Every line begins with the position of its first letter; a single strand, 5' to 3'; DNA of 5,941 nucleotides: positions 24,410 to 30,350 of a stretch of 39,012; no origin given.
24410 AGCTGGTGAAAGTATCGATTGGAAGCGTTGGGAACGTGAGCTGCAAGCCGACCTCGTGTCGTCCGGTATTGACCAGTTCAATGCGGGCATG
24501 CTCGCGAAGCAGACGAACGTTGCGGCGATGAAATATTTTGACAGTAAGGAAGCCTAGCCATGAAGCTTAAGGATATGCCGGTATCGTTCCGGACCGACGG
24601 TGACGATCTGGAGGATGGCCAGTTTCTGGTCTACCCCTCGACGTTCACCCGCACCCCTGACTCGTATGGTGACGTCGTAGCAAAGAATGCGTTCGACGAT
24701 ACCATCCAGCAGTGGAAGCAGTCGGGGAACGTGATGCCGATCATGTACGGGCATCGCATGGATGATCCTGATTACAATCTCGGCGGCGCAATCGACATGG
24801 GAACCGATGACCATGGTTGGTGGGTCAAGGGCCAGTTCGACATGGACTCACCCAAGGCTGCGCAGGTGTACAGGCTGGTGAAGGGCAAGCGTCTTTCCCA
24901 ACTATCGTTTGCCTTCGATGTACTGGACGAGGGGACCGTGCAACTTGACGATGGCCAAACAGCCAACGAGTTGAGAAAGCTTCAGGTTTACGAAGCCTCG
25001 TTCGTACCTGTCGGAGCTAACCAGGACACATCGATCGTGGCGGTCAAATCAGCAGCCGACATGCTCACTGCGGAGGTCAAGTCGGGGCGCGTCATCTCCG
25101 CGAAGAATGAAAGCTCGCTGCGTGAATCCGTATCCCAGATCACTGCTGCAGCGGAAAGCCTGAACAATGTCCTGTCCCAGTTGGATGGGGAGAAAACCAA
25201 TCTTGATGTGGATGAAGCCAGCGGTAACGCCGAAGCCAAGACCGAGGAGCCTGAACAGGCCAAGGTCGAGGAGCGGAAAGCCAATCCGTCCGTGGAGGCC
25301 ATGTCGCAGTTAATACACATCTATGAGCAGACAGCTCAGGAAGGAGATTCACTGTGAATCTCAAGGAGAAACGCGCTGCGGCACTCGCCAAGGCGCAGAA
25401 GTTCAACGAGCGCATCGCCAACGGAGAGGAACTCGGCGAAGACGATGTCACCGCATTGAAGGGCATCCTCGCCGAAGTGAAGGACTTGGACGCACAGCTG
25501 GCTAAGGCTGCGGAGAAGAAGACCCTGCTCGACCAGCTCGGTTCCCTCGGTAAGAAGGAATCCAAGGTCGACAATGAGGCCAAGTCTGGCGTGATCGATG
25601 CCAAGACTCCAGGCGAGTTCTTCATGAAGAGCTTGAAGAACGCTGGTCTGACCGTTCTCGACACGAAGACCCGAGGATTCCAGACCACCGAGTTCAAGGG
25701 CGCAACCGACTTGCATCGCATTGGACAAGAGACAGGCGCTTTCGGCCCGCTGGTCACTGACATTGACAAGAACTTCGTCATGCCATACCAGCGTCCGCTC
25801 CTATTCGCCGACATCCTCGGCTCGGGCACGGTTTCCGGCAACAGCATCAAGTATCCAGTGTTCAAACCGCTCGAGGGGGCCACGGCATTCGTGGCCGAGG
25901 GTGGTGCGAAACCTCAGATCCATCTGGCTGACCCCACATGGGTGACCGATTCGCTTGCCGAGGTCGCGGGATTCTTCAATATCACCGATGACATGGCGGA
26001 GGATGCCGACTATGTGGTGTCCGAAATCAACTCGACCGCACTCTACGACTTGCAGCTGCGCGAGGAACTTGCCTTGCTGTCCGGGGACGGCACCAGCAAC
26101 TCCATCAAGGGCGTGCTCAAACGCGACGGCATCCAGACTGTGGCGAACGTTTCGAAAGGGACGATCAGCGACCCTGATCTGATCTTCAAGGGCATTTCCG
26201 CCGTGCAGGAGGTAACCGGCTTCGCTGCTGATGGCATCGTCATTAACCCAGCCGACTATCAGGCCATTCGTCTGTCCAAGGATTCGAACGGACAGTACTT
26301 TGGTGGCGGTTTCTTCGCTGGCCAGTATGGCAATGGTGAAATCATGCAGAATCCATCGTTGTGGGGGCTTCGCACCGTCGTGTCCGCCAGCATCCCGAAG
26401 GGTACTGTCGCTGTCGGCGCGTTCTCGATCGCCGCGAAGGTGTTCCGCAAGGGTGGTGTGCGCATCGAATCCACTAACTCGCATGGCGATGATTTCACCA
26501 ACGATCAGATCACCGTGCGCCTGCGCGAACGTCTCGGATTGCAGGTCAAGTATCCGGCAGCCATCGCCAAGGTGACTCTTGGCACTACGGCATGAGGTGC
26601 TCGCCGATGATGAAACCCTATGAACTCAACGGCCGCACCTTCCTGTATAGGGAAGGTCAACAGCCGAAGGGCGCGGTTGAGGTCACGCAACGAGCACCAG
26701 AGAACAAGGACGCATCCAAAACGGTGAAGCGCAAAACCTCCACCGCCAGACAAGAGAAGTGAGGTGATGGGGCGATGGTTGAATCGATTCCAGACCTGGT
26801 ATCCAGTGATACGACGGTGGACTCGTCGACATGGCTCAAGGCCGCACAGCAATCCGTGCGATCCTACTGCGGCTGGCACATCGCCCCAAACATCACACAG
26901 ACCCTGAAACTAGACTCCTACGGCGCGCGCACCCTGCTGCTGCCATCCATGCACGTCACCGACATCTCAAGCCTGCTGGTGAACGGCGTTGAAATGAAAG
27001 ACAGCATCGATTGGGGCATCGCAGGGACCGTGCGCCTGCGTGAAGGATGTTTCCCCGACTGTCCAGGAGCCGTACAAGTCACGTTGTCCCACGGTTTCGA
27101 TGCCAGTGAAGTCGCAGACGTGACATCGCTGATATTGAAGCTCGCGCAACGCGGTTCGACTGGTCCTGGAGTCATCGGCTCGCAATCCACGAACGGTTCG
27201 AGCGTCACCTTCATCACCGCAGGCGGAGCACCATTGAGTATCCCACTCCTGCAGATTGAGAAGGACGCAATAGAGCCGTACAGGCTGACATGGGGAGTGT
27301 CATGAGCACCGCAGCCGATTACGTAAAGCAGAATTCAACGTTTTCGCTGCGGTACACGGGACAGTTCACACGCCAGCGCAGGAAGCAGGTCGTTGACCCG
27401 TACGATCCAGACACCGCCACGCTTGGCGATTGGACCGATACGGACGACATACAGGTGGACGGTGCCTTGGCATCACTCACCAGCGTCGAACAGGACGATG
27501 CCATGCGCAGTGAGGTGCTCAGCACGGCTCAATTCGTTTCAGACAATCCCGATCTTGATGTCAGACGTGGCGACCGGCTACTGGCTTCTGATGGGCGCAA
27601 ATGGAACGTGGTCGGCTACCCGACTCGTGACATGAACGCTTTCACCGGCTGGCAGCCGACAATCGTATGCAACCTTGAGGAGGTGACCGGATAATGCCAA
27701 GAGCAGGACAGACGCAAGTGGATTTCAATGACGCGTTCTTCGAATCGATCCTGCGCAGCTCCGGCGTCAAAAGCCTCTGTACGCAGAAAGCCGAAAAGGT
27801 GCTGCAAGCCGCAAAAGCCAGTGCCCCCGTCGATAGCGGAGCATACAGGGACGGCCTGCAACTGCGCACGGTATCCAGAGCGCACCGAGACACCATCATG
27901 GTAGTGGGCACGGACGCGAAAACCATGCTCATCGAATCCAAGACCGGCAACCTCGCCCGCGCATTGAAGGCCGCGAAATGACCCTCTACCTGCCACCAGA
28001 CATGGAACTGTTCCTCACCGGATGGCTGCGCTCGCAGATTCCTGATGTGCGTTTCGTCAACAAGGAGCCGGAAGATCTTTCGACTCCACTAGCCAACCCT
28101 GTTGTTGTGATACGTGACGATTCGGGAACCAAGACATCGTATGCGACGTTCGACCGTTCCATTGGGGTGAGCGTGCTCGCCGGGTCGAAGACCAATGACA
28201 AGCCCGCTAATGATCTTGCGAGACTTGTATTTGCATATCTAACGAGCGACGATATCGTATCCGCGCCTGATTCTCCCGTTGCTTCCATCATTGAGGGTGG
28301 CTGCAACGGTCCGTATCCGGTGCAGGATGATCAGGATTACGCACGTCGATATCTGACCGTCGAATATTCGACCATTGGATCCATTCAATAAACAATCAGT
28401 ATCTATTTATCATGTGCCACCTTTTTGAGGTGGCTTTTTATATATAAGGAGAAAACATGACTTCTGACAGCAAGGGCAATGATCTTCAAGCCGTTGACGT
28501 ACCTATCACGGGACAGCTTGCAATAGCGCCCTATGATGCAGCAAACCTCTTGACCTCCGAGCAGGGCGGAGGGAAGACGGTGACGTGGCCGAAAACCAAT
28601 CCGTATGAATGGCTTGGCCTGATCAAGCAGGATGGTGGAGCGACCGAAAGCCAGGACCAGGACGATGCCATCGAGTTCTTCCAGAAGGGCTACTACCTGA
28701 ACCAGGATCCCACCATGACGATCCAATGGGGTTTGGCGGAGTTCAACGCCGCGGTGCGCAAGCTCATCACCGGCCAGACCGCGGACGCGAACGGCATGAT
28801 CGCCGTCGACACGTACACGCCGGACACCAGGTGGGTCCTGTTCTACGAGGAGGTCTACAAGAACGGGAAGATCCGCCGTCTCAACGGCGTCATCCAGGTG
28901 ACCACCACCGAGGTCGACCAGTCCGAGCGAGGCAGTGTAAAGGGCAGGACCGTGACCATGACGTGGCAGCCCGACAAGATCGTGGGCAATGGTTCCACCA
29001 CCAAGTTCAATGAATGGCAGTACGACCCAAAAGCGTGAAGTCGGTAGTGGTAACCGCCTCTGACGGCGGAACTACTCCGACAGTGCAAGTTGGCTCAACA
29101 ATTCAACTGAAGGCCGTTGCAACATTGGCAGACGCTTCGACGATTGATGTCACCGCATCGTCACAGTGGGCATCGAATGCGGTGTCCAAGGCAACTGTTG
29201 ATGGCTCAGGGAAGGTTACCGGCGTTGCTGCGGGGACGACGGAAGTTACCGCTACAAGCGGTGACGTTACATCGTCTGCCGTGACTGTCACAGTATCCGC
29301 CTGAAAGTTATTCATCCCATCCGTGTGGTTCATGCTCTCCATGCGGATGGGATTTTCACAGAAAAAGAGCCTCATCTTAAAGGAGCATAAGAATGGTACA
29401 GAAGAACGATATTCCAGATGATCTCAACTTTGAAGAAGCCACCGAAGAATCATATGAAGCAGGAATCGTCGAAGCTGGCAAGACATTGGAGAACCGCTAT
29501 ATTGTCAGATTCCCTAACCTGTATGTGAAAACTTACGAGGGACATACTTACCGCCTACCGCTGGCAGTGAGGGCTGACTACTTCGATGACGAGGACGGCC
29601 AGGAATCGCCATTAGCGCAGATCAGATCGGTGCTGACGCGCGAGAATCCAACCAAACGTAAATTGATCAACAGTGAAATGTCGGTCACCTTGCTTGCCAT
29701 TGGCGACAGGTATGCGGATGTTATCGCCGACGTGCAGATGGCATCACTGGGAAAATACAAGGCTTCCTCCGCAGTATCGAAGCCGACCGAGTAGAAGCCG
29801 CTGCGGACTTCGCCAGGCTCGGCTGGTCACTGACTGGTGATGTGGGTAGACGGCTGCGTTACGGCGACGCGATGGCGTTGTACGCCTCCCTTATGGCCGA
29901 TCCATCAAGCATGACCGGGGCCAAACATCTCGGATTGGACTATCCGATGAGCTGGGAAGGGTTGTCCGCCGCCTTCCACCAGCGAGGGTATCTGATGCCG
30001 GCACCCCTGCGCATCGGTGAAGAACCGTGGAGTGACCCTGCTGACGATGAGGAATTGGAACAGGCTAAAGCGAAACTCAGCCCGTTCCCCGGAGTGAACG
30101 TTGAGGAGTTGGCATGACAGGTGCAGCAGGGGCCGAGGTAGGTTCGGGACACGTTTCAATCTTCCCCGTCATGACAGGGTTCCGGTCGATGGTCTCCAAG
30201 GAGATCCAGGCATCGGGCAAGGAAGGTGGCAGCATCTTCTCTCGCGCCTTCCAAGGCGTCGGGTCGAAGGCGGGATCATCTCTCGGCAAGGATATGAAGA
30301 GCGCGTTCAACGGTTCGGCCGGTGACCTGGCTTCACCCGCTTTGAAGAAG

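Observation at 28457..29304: Programmed -1 frameshift predicted to append a Big_2 Ig-like domain to the major tail protein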

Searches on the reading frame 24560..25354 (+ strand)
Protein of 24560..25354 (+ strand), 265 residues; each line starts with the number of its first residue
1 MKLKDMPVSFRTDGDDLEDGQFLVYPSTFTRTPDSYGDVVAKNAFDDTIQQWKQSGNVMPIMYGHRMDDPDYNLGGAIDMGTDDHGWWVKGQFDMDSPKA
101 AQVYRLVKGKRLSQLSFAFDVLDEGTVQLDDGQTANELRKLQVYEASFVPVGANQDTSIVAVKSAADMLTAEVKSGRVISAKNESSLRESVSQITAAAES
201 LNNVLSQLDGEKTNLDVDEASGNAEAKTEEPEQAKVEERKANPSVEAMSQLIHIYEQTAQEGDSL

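Call 60: search_protein_families(library=phrogs, proteins=[window:24560-25354:+], max_evalue=0.00001)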
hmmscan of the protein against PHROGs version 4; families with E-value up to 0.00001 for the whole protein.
window:24560-25354:+ (265 aa): 6 families
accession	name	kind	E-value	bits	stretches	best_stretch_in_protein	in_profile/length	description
phrog_3244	-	head and packaging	2.1e-72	245.6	1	1-249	11-254/326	head maturation protease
phrog_80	-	head and packaging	9.3e-44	151.6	1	1-225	217-451/607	head maturation protease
phrog_9644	-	head and packaging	1.1e-33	117.9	1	1-174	147-318/341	head maturation protease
phrog_617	-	head and packaging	3.8e-11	43.6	1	31-248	37-229/626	major head protein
phrog_3270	-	head and packaging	3.3e-10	40.2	1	32-260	16-238/603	head maturation protease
phrog_11321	-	unknown function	1.4e-06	29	1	63-242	37-221/327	-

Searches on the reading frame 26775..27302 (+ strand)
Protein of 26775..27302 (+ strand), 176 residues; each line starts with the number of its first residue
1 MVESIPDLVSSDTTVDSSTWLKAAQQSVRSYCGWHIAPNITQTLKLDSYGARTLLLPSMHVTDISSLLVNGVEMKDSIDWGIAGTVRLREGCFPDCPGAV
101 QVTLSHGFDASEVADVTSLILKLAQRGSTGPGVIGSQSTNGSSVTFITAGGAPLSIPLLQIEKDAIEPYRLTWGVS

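Call 44: search_protein_families(library=phrogs, proteins=[window:26775-27302:+], max_evalue=0.001)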
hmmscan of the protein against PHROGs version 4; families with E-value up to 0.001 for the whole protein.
window:26775-27302:+ (176 aa): 1 family
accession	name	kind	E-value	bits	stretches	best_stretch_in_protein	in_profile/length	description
phrog_442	-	connector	6.9e-33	115.1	1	14-175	105-266/270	head-tail adaptor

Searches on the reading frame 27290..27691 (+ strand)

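Call 44: search_protein_families(library=phrogs, proteins=[window:27290-27691:+], max_evalue=0.001)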
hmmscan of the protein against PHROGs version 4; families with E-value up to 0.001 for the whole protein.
window:27290-27691:+ (134 aa): 1 family
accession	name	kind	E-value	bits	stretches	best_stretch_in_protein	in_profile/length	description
phrog_501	-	connector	2.1e-12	48.2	1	22-134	5-115/115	head closure Hc1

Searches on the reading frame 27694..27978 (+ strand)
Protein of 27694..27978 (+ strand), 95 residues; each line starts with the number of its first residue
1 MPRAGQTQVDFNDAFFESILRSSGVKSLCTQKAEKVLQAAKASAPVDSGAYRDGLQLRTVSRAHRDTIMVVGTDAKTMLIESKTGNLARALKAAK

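Call 44: search_protein_families(library=phrogs, proteins=[window:27694-27978:+], max_evalue=0.001)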
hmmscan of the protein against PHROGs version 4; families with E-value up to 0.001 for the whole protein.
window:27694-27978:+ (95 aa): 4 families
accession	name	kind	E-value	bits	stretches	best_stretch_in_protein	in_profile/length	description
phrog_387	-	connector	3.5e-16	60.3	1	6-94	3-86/88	neck protein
phrog_24636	-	connector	3.1e-06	28.6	1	32-84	27-75/103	head-tail connector protein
phrog_1929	-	connector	1.6e-05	26.1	1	21-94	23-98/109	head-tail connector protein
phrog_16886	-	unknown function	0.0003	22.6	1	16-71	12-67/107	-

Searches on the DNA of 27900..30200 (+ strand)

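Call 4: search_dna_similar(query=window:27900-30200:+, collection=phages, mode=distant, max_rows=30)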
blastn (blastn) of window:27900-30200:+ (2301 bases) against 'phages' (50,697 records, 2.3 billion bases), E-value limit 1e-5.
Records with a match: 3; places in all: 3; records where one place covers at least 80% of the query: 0.
Best place of each record, by identity: 80-90% 2; 60-80% 1.
By first word of the organism name: Microbacterium 2; Bacteriophage 1.
By host as written in the record: - 1; Microbacterium nematophilum CBX102 1; Microbacterium nematophilum 1.
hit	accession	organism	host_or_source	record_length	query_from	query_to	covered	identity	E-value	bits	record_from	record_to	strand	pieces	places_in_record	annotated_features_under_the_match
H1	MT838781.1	Bacteriophage sp.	human fecal samples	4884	18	107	4%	78.7%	1e-9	72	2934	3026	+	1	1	record has no annotation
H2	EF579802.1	Microbacterium phage Min1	Microbacterium nematophilum CBX102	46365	1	70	3%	80.0%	2e-7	64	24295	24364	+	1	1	hypothetical protein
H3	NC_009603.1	Microbacterium phage Min1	Microbacterium nematophilum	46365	1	70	3%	80.0%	2e-7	64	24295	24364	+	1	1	neck protein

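Call 82: search_rna_families(source=window, start=28800, end=29900, threshold=evalue, max_evalue=1)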
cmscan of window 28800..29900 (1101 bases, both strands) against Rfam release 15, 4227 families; matches with E-value up to 1: 0.
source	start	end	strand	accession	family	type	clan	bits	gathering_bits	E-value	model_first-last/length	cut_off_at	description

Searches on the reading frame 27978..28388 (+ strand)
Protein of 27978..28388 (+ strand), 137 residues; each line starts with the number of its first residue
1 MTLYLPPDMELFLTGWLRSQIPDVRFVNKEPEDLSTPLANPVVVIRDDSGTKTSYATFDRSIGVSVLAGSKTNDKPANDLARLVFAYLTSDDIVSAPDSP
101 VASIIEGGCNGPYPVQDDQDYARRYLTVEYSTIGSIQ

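Call 3: search_protein_families(library=pfam, proteins=[window:27978-28388:+], max_evalue=0.1)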
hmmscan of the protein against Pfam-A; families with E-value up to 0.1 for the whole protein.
window:27978-28388:+ (137 aa): 0 families

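Call 44: search_protein_families(library=phrogs, proteins=[window:27978-28388:+], max_evalue=0.001)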
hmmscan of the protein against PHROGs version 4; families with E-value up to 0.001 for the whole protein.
window:27978-28388:+ (137 aa): 2 families
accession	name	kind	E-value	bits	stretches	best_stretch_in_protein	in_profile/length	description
phrog_6485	-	connector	1.3e-26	94.1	1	3-129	6-130/131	tail terminator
phrog_123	-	connector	0.00011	23.1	1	1-125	1-125/139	tail terminator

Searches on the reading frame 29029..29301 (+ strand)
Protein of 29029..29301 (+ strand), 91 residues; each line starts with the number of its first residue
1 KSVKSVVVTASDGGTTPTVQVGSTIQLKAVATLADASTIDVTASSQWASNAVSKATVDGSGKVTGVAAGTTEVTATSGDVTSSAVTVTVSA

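Call 3: search_protein_families(library=pfam, proteins=[window:29029-29301:+], max_evalue=0.1)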
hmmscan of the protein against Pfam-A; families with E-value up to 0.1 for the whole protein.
window:29029-29301:+ (91 aa): 2 families
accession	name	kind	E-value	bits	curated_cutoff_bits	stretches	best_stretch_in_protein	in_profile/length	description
PF02368.24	Big_2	-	8.6e-11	42.1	22.8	1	3-87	2-77/79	Bacterial Ig-like domain (group 2)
PF22359.2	Big-like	-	0.041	14.6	27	1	55-91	13-48/48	Bacterial Ig-like domain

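Call 44: search_protein_families(library=phrogs, proteins=[window:29029-29301:+], max_evalue=0.001)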
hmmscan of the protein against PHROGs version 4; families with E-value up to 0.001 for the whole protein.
window:29029-29301:+ (91 aa): 5 families
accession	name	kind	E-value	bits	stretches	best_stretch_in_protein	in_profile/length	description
phrog_1280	-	other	4.5e-08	33.9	1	2-88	164-243/248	Ig domain containing protein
phrog_215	-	head and packaging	3e-05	24.3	1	14-91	230-305/491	structural protein with Ig domain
phrog_341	-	tail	6.3e-05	24.1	1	15-90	75-148/154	major tail protein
phrog_10059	-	unknown function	0.00021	21.2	1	18-88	195-260/345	-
phrog_290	-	tail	0.00061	20.2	1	12-88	338-410/411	minor tail protein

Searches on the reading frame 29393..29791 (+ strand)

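Call 3: search_protein_families(library=pfam, proteins=[window:29393-29791:+], max_evalue=0.1)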
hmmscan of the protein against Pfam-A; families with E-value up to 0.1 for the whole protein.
window:29393-29791:+ (133 aa): 0 families

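Call 44: search_protein_families(library=phrogs, proteins=[window:29393-29791:+], max_evalue=0.001)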
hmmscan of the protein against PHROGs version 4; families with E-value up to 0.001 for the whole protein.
window:29393-29791:+ (133 aa): 1 family
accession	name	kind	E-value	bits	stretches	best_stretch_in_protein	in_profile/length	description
phrog_18582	-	tail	3.7e-09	37.4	1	1-125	2-128/130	tail assembly chaperone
